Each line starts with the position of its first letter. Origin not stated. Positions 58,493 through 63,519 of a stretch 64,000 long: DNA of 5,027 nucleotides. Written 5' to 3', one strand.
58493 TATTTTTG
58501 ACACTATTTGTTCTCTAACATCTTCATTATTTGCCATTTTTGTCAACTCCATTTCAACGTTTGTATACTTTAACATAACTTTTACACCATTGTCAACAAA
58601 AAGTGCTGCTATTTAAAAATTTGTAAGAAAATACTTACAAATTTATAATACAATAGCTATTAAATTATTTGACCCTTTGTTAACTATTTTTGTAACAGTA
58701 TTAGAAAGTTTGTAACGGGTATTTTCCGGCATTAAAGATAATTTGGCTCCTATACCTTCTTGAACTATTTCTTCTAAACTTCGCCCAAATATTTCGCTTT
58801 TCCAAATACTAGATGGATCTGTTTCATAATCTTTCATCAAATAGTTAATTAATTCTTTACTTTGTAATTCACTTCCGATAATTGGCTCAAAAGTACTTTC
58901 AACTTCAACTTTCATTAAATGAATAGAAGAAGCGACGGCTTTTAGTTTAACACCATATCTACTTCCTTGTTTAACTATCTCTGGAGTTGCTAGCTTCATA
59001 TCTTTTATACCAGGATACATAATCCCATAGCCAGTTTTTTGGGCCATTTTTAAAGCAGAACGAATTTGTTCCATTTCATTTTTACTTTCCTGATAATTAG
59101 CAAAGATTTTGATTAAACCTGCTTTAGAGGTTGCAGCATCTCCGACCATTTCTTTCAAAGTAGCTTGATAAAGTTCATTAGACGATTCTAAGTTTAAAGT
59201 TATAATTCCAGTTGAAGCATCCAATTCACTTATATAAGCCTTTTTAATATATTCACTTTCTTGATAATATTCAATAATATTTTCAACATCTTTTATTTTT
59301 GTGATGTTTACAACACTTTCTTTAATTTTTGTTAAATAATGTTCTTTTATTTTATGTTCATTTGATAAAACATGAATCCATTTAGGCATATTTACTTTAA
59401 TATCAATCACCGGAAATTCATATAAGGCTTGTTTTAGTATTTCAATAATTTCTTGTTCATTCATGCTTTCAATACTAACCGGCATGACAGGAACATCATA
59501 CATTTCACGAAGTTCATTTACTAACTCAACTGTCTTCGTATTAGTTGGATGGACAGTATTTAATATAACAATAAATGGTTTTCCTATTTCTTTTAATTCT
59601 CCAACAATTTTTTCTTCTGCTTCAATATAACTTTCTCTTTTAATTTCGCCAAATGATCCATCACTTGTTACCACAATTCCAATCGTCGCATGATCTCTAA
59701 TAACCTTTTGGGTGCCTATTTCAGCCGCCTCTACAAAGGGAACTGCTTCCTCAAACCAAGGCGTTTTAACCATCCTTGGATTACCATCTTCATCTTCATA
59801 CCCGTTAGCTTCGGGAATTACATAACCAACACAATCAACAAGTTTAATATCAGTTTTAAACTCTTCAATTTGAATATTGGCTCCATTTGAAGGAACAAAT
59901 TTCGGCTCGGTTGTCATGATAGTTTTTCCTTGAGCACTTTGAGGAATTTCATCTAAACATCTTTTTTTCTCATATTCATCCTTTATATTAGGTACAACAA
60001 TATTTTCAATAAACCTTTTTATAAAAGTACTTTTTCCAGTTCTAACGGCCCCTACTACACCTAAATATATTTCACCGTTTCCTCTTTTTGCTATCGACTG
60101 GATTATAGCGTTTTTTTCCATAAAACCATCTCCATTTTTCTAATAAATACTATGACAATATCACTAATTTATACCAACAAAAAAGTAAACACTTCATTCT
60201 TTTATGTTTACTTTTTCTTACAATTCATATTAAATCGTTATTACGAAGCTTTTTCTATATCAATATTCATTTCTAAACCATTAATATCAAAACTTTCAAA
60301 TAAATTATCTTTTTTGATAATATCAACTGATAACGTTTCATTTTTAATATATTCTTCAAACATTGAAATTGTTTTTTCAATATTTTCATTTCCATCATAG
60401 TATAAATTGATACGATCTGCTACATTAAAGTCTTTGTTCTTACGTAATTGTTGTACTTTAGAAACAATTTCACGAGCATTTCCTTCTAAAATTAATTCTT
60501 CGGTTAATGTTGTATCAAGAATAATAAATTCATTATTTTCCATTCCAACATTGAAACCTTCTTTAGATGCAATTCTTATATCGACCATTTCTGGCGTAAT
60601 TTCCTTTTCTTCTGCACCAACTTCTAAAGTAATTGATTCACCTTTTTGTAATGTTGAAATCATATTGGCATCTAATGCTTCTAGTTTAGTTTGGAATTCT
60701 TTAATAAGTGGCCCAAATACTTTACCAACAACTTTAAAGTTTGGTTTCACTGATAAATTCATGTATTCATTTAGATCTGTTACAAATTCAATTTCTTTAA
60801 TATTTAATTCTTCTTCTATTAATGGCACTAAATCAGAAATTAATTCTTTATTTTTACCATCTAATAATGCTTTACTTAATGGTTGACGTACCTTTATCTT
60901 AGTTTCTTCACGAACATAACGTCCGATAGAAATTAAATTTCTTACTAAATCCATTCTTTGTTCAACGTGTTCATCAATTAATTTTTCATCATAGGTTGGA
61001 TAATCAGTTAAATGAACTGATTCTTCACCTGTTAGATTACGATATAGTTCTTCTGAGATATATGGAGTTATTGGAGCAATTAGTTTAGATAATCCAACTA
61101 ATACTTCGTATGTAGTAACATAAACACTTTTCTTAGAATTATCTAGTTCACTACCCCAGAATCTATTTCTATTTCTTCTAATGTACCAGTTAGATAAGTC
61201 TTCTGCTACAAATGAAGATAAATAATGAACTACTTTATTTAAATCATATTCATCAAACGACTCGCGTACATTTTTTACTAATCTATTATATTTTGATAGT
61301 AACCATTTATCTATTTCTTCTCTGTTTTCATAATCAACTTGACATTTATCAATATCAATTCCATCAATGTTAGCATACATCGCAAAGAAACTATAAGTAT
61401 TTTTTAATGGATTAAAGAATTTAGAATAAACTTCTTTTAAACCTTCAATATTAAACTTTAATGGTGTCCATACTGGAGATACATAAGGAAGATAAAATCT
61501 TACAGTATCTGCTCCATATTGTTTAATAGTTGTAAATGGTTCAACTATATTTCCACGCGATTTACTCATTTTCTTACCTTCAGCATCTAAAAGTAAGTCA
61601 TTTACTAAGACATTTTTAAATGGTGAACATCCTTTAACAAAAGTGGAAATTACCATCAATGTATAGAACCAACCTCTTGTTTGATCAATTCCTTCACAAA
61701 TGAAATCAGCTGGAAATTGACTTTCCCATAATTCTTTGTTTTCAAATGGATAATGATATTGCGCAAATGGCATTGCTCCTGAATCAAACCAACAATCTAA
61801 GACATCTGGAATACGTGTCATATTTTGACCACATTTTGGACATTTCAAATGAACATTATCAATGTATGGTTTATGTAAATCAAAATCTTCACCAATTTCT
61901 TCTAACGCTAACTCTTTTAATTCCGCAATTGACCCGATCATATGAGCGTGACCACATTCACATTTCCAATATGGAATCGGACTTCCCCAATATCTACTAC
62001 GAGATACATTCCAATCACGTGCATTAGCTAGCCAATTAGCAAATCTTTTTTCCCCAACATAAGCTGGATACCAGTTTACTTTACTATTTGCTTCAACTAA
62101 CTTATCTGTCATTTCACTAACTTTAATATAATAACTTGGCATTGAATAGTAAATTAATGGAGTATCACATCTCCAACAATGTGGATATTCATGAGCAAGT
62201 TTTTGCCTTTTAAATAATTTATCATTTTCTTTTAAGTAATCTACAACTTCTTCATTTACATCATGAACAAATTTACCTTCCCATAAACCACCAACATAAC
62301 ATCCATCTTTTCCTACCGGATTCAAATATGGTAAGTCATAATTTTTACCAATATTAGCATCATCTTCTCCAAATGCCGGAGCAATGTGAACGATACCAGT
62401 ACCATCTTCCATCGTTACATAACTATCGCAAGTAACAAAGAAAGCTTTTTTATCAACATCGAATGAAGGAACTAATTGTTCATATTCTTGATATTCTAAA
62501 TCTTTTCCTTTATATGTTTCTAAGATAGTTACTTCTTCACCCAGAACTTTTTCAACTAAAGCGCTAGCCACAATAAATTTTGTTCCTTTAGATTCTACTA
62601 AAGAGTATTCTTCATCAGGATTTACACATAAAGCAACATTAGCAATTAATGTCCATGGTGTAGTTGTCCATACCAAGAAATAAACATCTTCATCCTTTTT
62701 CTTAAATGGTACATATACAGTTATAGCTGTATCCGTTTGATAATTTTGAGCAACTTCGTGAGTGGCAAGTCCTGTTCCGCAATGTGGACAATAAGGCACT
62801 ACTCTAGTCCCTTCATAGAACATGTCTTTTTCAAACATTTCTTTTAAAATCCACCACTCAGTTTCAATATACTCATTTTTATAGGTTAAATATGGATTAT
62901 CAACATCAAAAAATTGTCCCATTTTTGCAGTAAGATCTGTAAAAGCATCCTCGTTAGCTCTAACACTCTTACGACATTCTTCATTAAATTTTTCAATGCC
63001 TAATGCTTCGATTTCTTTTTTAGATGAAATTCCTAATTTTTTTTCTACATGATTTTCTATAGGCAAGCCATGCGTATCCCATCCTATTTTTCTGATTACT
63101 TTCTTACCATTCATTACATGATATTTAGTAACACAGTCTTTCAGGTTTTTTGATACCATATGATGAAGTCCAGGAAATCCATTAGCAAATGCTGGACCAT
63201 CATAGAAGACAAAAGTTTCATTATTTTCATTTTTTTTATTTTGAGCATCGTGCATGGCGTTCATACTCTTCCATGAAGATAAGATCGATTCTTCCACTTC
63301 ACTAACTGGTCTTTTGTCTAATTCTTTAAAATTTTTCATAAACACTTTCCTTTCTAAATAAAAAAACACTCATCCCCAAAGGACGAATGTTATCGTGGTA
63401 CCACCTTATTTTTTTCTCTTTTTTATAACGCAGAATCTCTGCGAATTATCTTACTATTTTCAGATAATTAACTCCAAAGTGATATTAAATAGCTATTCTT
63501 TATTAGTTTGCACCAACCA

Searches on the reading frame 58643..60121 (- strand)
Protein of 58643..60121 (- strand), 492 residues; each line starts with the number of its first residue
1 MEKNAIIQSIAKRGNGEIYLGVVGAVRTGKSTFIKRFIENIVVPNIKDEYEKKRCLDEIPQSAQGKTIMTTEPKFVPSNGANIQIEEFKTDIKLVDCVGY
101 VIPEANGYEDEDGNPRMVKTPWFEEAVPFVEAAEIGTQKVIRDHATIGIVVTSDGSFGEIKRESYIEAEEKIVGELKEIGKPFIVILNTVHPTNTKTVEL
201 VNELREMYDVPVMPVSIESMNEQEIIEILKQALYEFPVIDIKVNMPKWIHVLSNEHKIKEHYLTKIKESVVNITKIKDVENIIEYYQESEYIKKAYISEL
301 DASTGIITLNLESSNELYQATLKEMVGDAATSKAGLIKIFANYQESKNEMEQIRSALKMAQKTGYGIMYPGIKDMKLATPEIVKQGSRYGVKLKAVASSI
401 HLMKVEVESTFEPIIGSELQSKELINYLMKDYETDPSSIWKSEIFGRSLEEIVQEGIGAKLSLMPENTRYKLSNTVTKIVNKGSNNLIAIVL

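Call 93: search_protein_families(library=pfam, proteins=[window:58643-60121:-], max_evalue=0.00001)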
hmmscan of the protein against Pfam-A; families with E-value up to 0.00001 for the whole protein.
window:58643-60121:- (492 aa): 3 families
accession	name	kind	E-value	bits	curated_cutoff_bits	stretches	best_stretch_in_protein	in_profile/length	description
PF09547.16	SpoIVA_ATPase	-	5.6e-106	353.7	26.6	1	1-237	1-237/237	Stage IV sporulation protein A, ATPase domain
PF20438.3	SpoIVA_middle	-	3.6e-52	177.5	25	1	240-416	3-179/179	Stage IV sporulation protein A, middle domain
PF20439.3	SpoIVA_C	-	3.6e-28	98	25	1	417-492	1-76/76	Sporulation stage IV protein A, C-terminal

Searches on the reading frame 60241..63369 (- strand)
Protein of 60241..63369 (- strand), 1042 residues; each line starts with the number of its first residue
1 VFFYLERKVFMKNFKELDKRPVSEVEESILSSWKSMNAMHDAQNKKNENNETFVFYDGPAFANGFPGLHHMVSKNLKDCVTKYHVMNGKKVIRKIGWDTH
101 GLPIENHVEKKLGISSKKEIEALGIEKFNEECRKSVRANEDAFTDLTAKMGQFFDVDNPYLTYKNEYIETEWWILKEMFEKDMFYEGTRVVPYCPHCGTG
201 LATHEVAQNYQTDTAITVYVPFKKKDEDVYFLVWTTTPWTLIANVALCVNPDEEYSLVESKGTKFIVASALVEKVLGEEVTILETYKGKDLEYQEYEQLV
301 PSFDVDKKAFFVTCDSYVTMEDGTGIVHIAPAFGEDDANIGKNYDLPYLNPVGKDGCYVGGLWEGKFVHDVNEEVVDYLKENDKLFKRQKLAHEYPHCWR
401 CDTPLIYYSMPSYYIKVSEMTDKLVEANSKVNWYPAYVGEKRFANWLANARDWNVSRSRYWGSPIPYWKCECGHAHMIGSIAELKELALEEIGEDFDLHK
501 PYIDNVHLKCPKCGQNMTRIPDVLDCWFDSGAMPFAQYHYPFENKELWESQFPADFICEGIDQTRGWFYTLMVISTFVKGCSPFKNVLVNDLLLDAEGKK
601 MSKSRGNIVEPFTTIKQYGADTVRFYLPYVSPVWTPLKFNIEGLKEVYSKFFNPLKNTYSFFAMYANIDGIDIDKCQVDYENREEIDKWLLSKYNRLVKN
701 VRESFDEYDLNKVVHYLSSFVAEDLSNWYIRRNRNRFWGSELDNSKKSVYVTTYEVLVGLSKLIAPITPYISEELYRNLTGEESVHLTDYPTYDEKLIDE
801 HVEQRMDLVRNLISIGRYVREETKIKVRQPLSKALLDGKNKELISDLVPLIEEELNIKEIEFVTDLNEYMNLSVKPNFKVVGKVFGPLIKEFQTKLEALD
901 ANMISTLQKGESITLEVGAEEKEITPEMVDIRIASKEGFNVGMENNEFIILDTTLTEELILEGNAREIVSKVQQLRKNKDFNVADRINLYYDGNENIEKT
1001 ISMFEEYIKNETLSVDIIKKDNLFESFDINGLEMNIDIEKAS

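Call 93: search_protein_families(library=pfam, proteins=[window:60241-63369:-], max_evalue=0.00001)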
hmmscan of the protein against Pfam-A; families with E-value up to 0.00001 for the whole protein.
window:60241-63369:- (1042 aa): 4 families
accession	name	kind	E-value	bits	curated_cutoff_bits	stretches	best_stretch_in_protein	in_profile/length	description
PF00133.28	tRNA-synt_1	-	3.3e-124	415.2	22.7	1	29-632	2-406/414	tRNA synthetases class I (I, L, M and V)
PF19302.4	DUF5915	-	5.2e-56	189.7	27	1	850-1040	3-194/195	Domain of unknown function (DUF5915)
PF08264.19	Anticodon_1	-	8e-38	130.1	25.1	1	687-834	1-147/148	Anticodon-binding domain of tRNA ligase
PF09334.17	tRNA-synt_1g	-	1.5e-19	70.5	20.1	2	554-646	285-373/391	tRNA synthetases class I (M)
